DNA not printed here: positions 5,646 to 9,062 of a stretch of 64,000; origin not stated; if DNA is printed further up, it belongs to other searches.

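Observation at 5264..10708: Second hydrogenase locus with a NuoF::GltD fusion subunit (putative NADPH-linked multimeric [FeFe]-hydrogenase)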

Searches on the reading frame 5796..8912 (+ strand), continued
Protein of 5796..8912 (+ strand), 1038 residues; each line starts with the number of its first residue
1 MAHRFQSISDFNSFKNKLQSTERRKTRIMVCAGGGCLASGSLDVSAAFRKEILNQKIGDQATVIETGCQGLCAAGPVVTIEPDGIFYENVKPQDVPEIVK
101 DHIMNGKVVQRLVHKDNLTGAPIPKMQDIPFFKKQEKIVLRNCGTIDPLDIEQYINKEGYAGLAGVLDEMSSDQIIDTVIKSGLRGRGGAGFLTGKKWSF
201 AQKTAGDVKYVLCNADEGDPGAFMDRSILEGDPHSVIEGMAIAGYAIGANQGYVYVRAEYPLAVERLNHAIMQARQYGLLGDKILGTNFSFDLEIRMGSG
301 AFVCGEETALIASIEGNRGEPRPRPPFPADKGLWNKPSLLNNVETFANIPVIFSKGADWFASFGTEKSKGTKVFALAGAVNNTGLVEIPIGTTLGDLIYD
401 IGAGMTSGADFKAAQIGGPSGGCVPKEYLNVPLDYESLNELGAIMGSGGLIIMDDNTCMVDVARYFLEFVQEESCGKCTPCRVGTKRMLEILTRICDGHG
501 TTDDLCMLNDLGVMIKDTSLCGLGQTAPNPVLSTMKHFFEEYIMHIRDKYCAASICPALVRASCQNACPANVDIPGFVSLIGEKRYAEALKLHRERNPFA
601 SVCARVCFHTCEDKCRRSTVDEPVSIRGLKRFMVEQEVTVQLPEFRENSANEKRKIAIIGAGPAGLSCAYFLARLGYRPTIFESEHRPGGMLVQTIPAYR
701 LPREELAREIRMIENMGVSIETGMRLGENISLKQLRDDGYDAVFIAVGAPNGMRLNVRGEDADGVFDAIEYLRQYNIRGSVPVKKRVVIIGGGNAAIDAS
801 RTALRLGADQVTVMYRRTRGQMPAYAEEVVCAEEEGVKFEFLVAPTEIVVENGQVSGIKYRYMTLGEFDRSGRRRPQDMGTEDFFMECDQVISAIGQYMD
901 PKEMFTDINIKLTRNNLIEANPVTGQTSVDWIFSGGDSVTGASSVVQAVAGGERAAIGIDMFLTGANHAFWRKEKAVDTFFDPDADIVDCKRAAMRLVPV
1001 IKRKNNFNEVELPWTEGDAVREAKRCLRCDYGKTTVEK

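Call 82: predict_structure(alignment_id=A1)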
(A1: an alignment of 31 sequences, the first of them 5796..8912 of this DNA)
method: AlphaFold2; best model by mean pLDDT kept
length: 1038 residues; sequences in the alignment: 31
mean_pLDDT: 69.6   pTM: 0.48
mean pLDDT of the five models: 69.6, 68.6, 67.0, 59.0, 57.7
residues with pLDDT >= 90: 237; 70-90: 360; 50-70: 169; < 50: 272
segments of 3 or more residues with pLDDT < 50: 188-190, 217-222, 299-327, 371-388, 399-409, 416-427, 438-450, 473-478, 520-528, 560-591, 597-646, 696-702, 870-872, 968-989, 991-1021, 1023-1038
pLDDT, mean of each block of 10 residues (from residue 1): 81 87 76 73 93 89 85 78 90 95 92 83 87 60 83 90 92 93 64 78 84 65 64 92 94 77 88 94 92 74 35 29 41 70 83 87 64 40 42 54 43 47 43 53 40 65 68 50 75 83 88 69 49 76 82 62 36 45 42 47 31 27 29 29 50 90 83 85 73 50 56 80 86 91 83 83 88 78 93 87 91 90 72 90 93 93 76 66 91 82 78 82 85 84 59 82 66 35 45 40 32 40 43 41
secondary structure, 60 per line:
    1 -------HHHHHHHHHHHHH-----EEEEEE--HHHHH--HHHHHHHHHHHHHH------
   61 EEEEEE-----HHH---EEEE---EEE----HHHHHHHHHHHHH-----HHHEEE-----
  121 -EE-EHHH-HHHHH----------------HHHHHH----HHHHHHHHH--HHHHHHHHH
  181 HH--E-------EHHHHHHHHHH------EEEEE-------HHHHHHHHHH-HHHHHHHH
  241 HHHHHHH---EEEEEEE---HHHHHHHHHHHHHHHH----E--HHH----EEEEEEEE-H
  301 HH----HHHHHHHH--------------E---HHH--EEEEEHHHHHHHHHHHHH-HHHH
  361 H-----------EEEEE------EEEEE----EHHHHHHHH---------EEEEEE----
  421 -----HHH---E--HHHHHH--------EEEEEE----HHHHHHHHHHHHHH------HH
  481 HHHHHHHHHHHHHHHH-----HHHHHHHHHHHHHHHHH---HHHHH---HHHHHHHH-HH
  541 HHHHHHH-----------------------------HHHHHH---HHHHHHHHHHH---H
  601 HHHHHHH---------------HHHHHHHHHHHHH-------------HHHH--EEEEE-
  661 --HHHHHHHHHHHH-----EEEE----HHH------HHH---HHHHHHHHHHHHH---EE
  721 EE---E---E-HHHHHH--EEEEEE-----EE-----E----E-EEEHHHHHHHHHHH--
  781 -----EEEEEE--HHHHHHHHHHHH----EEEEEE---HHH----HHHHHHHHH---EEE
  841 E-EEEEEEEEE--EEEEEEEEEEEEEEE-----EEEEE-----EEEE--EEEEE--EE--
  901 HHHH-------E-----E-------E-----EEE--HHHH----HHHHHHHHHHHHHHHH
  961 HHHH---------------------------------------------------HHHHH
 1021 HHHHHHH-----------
elements in order (helices of 4 or more, strands of 3 or more residues): H8-20 E26-31 H34-38 H41-54 E61-66 E78-81 E85-87 H92-104 E113-115 H130-134 H151-156 H161-169 H172-182 H194-203 E210-214 H222-231 H233-247 E251-257 H261-276 E291-298 H307-314 E338-342 H343-355 H357-361 E373-377 E384-388 H394-401 E411-416 H435-440 E449-454 H459-472 H479-496 H502-518 H522-526 H530-537 H539-547 H577-582 H586-596 H600-607 H623-635 H649-652 E655-659 H663-674 E680-683 H703-715 E719-722 H732-737 E740-745 E765-767 H768-778 E786-791 H794-805 E810-815 H826-834 E838-841 E843-851 E854-868 E874-878 E884-887 E890-894 H901-904 E932-934 H937-940 H945-964 H1016-1027
